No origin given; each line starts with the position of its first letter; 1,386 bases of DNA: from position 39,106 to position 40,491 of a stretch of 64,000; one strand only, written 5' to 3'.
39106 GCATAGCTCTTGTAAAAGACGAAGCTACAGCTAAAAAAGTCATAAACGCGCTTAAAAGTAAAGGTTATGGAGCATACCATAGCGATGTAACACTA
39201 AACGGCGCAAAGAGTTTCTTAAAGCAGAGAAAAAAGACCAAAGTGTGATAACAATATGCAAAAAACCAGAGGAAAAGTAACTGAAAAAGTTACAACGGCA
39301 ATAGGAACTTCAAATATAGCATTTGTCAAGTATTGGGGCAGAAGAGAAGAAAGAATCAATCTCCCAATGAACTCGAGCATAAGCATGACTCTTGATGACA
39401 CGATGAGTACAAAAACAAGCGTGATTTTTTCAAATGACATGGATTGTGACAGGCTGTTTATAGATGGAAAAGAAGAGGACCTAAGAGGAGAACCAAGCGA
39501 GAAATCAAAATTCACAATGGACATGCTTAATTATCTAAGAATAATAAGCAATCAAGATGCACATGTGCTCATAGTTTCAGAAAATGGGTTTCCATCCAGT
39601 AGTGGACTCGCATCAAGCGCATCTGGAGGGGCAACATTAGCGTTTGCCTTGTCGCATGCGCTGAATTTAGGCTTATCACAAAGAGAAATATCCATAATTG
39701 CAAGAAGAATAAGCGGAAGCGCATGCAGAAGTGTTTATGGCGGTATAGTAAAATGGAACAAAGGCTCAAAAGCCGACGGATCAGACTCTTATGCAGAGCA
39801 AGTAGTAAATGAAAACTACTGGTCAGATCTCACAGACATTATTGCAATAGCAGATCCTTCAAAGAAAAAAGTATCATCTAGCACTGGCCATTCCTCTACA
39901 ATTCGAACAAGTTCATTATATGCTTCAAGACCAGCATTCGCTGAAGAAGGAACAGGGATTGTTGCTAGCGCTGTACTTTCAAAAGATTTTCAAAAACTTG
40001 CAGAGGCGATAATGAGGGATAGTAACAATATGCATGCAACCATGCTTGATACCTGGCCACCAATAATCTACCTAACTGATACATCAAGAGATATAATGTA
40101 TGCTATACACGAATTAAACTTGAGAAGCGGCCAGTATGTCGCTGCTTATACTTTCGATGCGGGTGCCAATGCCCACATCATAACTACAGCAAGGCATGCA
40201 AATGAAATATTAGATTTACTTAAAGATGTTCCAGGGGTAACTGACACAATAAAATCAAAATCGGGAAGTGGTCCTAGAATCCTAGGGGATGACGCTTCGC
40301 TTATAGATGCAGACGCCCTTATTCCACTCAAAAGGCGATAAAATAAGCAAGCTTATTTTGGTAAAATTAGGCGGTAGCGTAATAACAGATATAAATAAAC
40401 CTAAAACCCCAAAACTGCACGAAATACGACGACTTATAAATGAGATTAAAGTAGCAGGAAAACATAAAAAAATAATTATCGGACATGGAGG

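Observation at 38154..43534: AT-rich locus combining MVK, PMK, IPK and two MDD-family paralogs, apparently two alternative lower mevalonate routes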

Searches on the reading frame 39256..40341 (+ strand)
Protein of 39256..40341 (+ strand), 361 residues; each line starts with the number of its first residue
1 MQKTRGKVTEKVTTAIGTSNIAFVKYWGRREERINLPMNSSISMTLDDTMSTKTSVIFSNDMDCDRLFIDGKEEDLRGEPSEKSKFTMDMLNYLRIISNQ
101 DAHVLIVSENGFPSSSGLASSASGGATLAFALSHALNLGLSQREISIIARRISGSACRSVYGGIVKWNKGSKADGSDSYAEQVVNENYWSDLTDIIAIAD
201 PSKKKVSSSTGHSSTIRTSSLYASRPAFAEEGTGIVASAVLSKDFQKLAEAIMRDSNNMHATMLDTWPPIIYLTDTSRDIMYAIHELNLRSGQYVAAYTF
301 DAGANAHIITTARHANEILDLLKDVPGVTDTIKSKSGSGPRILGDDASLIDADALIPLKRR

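Call 3: search_protein_families(library=pfam, proteins=[window:39256-40341:+], max_evalue=0.01)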
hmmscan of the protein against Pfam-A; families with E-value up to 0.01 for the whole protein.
window:39256-40341:+ (361 aa): 3 families
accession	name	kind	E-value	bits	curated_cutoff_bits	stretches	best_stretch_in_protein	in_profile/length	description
PF22700.2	MVD-like_N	-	1.7e-52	177.6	27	1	19-180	3-157/157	Diphosphomevalonate decarboxylase-like N-terminal domain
PF18376.6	MDD_C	-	2.9e-40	138.5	23.2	1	195-333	2-141/186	Mevalonate 5-diphosphate decarboxylase C-terminal domain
PF00288.32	GHMP_kinases_N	-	9e-08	32.7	22.3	1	102-163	16-76/87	GHMP kinases N terminal domain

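Call 4: search_protein_families(library=ncbifam, proteins=[window:39256-40341:+], max_evalue=0.01)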
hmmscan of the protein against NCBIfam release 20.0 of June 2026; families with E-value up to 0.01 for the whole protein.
window:39256-40341:+ (361 aa): 8 families
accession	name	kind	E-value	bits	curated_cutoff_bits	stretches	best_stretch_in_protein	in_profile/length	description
TIGR01240.1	mevDPdecarb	equivalog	2.1e-83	279.9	171.35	1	17-322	5-300/305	diphosphomevalonate decarboxylase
NF040704.1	IPP_alt_MvaD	equivalog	4.2e-40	137.8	475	1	22-348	11-321/323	phosphomevalonate decarboxylase MvaD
NF040848.1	mev_kinase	equivalog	7.3e-18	64.6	440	1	32-325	27-304/323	mevalonate-3-kinase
NF040847.1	mev_decarb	equivalog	1.4e-08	34.3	560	1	10-312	33-321/350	bisphosphomevalonate decarboxylase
TIGR00549.1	mevalon_kin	equivalog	0.00034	20.2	163.05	1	64-151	42-128/276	mevalonate kinase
NF002288.1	PRK01212.1-4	equivalog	0.00062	18.9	194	1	89-149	66-122/303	homoserine kinase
NF003036.0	PRK03926.1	equivalog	0.0011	18.1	403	1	78-152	51-124/302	mevalonate kinase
NF003006.0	PRK03817.1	equivalog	0.0082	15.1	443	0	103-152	87-136/352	galactokinase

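Call 7: search_solved_structures(query=window:39256-40341:+, max_evalue=0.001)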
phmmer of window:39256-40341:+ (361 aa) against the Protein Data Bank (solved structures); distinct sequences matched with E-value up to 0.001: 19.
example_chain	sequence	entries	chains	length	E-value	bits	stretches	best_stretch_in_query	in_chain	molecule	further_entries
5gmd_A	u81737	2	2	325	1.9e-74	254.2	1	13-344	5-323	Diphosphomevalonate decarboxylase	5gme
4z7c_A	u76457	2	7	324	2.1e-74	254.1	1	13-344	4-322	Diphosphomevalonate decarboxylase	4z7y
3f0n_A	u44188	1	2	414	9.6e-66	225.6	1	13-317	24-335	MEVALONATE PYROPHOSPHATE DECARBOXYLASE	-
6xr5_A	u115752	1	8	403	8.3e-65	222.5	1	13-341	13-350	Diphosphomevalonate decarboxylase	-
6n10_A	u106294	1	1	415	1.9e-64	221.4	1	13-329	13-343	Diphosphomevalonate decarboxylase MVD1, peroxisomal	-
6n0x_A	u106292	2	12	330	2.1e-63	217.9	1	13-343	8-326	Diphosphomevalonate decarboxylase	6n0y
3d4j_A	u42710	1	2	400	8.9e-63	215.9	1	14-311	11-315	Diphosphomevalonate decarboxylase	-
6n0z_A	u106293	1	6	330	1.7e-62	214.9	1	13-343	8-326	Diphosphomevalonate decarboxylase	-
1fi4_A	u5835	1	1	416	7.1e-62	212.9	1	14-320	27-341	MEVALONATE 5-DIPHOSPHATE DECARBOXYLASE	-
2hke_A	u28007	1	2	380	1.2e-53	185.9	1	13-318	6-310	Diphosphomevalonate decarboxylase, putative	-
2hk2_A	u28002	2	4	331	1.7e-52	182.1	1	17-322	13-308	Diphosphomevalonate decarboxylase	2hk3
3qt5_A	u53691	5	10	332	3.8e-52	180.9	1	16-321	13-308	Mevalonate diphosphate decarboxylase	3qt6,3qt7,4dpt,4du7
3qt8_A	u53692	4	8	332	9.8e-52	179.6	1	16-321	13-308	Mevalonate diphosphate decarboxylase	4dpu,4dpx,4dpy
4dpw_A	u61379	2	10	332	5e-51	177.3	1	16-321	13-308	Mevalonate diphosphate decarboxylase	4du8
5v2l_A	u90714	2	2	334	1.5e-47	165.8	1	18-319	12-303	Mevalonate diphosphate decarboxylase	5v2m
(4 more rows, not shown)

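Call 21: find_homologous_proteins(query=window:39256-40341:+, max_evalue=1e-20)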
Query window:39256-40341:+ (361 aa): 1148 proteins with E <= 1e-20 among 5775 candidates; the best 120 are listed.
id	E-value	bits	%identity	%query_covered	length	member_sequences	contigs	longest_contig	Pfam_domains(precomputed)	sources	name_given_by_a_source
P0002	6.2e-232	787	100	100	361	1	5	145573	PF00288.33,PF18376.7,PF22700.3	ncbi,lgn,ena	-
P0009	1.3e-165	569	75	95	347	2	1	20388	PF00288.33,PF18376.7,PF22700.3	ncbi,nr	ncbi:diphosphomevalonate decarboxylase, partial [Candidatus Marsarchaeota archaeon]|nr:diphosphomeva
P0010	1.2e-161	556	72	97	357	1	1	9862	PF00288.33,PF18376.7,PF22700.3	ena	-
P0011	9.6e-159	546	69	100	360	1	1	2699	PF00288.33,PF18376.7,PF22700.3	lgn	-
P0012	1.2e-156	539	67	100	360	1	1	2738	PF00288.33,PF18376.7,PF22700.3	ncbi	-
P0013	8.0e-156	537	68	100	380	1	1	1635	PF00288.33,PF18376.7,PF22700.3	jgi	jgi:diphosphomevalonate decarboxylase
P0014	9.5e-155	533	67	98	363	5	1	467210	PF00288.33,PF18376.7,PF22700.3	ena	-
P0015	3.1e-152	525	65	100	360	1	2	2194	PF00288.33,PF18376.7,PF22700.3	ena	-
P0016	5.3e-138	478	61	98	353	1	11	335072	PF00288.33,PF18376.7,PF22700.3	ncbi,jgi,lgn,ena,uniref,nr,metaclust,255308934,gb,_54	ncbi:MAG: diphosphomevalonate decarboxylase [Candidatus Micrarchaeales archaeon]|jgi:diphosphomevalo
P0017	3.2e-135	469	61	98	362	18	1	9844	PF00288.33,PF18376.7,PF22700.3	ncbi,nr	ncbi:MAG: diphosphomevalonate decarboxylase [Candidatus Marsarchaeota archaeon]|nr:diphosphomevalona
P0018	8.7e-134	464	62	96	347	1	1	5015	PF00288.33,PF18376.7,PF21433.3,PF22700.3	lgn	-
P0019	9.8e-134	464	62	95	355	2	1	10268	PF00288.33,PF18376.7,PF22700.3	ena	-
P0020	6.7e-133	461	61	97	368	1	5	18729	PF00288.33,PF18376.7,PF22700.3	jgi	jgi:diphosphomevalonate decarboxylase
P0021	1.4e-131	457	60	97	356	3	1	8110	PF00288.33,PF18376.7,PF21433.3,PF22700.3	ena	-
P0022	8.7e-131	454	60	97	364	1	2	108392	PF00288.33,PF18376.7,PF22700.3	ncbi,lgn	-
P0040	4.1e-118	413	57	93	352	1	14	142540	PF00288.33,PF18376.7,PF22700.3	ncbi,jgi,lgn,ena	jgi:diphosphomevalonate decarboxylase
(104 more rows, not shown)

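Call 23: find_encoding_contigs(protein=P0014, flank=10000, max_places=3)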
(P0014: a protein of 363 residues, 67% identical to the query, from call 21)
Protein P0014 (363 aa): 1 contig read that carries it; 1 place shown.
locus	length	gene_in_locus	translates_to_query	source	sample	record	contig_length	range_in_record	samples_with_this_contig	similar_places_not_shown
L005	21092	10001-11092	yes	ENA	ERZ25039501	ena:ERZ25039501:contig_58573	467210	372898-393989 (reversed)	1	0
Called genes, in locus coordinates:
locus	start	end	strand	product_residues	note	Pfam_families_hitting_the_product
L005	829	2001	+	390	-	PF19295:SufBD_N, PF01458:SUFBD_core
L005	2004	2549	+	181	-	-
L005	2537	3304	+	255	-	PF01458:SUFBD_core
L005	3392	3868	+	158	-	PF00005:ABC_tran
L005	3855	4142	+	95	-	-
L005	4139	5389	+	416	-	PF00155:Aminotran_1_2 (faint), PF00266:Aminotran_5, PF01041:DegT_DnrJ_EryC1 (weak), PF01053:Cys_Met_Meta_PP (weak)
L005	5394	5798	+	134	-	PF01592:NifU_N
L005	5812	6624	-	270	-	PF00892:EamA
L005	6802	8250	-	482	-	PF00587:tRNA-synt_2b, PF03129:HGTP_anticodon, PF09180:ProRS-C_1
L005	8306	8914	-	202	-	PF00702:Hydrolase, PF13419:HAD_2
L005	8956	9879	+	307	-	PF00696:AA_kinase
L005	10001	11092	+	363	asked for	PF22700:MVD-like_N, PF00288:GHMP_kinases_N, PF18376:MDD_C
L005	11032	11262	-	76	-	-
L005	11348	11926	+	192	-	PF00696:AA_kinase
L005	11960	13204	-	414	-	PF00368:HMG-CoA_red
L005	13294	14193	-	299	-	PF00288:GHMP_kinases_N, PF08544:GHMP_kinases_C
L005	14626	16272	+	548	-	PF01558:POR, PF01855:POR_N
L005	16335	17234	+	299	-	PF02775:TPP_enzyme_C, PF12367:PFO_beta_C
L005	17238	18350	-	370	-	PF04406:TP6A_N, PF20768:Topo_VI_alpha (weak), PF21180:TOP6A-Spo11_Toprim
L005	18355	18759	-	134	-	PF05362:Lon_C, PF13541:ChlI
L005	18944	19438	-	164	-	-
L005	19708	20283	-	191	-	PF01078:Mg_chelatase, PF07728:AAA_5 (weak)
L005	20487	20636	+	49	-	-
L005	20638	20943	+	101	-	PF01253:SUI1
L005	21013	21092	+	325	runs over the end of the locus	PF00814:TsaD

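Call 36: find_encoding_contigs(protein=P0009, flank=10000, max_places=2)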
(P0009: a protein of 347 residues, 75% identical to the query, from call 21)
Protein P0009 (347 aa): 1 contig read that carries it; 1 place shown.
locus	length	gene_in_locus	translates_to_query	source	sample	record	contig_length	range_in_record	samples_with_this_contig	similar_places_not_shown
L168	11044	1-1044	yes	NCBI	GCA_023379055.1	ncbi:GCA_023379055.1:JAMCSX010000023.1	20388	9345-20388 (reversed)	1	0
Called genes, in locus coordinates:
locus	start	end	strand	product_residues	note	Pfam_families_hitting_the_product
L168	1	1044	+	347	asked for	PF22700:MVD-like_N, PF00288:GHMP_kinases_N, PF18376:MDD_C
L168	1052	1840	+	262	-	PF00696:AA_kinase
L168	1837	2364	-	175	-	PF00719:Pyrophosphatase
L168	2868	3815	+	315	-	PF01916:DS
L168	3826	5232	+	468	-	PF00884:Sulfatase, PF01663:Phosphodiest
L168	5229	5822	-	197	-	PF12844:HTH_19 (weak), PF13560:HTH_31 (weak), PF01381:HTH_3, PF13412:HTH_24 (faint), PF00571:CBS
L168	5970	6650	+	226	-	-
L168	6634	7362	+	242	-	PF08843:AbiEii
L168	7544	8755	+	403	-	PF01941:AdoMet_Synthase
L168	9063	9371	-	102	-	PF00338:Ribosomal_S10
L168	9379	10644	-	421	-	PF00009:GTP_EFTU, PF03144:GTP_EFTU_D2, PF03143:GTP_EFTU_D3, PF22594:GTP-eEF1A_C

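Call 37: find_encoding_contigs(protein=P0040, flank=10000, max_places=2)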
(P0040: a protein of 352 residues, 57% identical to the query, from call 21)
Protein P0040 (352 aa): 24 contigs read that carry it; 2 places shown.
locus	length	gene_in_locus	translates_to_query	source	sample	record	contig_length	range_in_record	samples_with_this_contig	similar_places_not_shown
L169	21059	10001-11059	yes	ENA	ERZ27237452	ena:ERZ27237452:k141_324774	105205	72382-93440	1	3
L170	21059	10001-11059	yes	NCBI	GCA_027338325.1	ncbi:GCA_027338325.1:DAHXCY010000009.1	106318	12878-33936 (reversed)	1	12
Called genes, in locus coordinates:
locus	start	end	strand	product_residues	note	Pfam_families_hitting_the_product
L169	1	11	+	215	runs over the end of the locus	PF04011:LemA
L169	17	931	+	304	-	PF05569:Peptidase_M56 (faint), PF01435:Peptidase_M48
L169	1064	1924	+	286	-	PF01925:TauE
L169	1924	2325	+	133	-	PF07843:DUF1634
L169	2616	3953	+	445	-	PF00999:Na_H_Exchanger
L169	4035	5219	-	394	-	PF00999:Na_H_Exchanger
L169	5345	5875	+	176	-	PF01872:RibD_C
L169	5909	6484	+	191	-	PF01227:GTP_cyclohydroI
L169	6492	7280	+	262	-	PF00121:TIM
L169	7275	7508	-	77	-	-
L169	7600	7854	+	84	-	PF03083:MtN3_slv (weak), PF04193:PQ-loop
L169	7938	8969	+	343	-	PF00288:GHMP_kinases_N, PF22700:MVD-like_N (weak), PF08544:GHMP_kinases_C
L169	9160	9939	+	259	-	PF12323:HTH_OrfB_IS605, PF07282:Cas12f1-like_TNB (faint)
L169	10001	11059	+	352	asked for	PF22700:MVD-like_N, PF00288:GHMP_kinases_N, PF18376:MDD_C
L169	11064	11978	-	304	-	PF00696:AA_kinase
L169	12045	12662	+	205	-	PF00702:Hydrolase, PF13419:HAD_2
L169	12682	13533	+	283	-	PF01619:Pro_dh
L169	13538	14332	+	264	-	PF02558:ApbA (weak), PF02826:2-Hacid_dh_C (weak), PF03807:F420_oxidored, PF14748:P5CR_dimer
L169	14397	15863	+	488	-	PF00587:tRNA-synt_2b, PF03129:HGTP_anticodon, PF09180:ProRS-C_1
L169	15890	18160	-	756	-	-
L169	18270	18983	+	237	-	PF13641:Glyco_tranf_2_3, PF00535:Glycos_transf_2, PF10111:Glyco_tranf_2_2 (weak)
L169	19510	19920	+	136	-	-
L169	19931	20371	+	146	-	PF01814:Hemerythrin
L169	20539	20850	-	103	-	-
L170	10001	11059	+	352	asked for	PF22700:MVD-like_N, PF00288:GHMP_kinases_N, PF18376:MDD_C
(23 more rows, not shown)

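Call 38: find_encoding_contigs(protein=P0016, flank=10000, max_places=2)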
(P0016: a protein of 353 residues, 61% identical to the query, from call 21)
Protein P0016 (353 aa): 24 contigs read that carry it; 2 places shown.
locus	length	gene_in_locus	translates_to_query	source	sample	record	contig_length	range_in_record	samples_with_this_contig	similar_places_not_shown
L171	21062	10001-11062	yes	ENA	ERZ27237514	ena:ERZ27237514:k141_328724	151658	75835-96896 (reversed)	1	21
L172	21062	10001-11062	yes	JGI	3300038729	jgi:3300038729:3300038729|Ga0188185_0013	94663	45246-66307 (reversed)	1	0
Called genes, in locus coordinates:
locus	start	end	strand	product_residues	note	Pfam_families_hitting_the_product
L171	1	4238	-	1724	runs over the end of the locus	PF23664:Ig_Pom152 (faint), PF10282:Lactonase, PF25174:Beta-prop_THOC3 (faint)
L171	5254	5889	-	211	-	-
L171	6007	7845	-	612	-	-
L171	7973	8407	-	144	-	-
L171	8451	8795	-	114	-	-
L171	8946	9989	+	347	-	PF22700:MVD-like_N (weak), PF00288:GHMP_kinases_N, PF08544:GHMP_kinases_C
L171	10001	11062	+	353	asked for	PF22700:MVD-like_N, PF00288:GHMP_kinases_N, PF18376:MDD_C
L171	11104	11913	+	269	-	PF00696:AA_kinase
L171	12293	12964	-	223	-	PF00702:Hydrolase, PF13419:HAD_2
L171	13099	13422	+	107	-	-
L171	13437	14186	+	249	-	-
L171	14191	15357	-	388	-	PF07690:MFS_1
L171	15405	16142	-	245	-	-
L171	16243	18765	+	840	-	-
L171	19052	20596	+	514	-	-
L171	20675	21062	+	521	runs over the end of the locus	-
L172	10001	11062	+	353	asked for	PF22700:MVD-like_N, PF00288:GHMP_kinases_N, PF18376:MDD_C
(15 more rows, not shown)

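Call 65: find_encoding_contigs(protein=P0010, flank=10000, max_places=2)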
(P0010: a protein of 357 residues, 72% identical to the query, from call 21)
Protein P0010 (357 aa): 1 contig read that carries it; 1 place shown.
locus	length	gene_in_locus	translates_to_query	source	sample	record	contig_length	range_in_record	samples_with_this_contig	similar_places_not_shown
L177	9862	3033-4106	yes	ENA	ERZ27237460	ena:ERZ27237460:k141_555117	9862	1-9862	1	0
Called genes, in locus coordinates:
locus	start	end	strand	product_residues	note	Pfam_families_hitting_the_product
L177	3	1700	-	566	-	?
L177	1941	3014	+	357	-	PF00288:GHMP_kinases_N, PF08544:GHMP_kinases_C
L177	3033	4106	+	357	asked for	PF22700:MVD-like_N, PF00288:GHMP_kinases_N, PF18376:MDD_C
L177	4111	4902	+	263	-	PF00696:AA_kinase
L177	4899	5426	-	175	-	PF00719:Pyrophosphatase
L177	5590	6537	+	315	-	PF01916:DS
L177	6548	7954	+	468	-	PF00884:Sulfatase, PF01663:Phosphodiest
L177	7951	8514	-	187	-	PF01381:HTH_3, PF12844:HTH_19 (weak), PF13412:HTH_24 (faint), PF13560:HTH_31 (weak), PF00571:CBS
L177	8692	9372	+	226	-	-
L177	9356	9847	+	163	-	PF08843:AbiEii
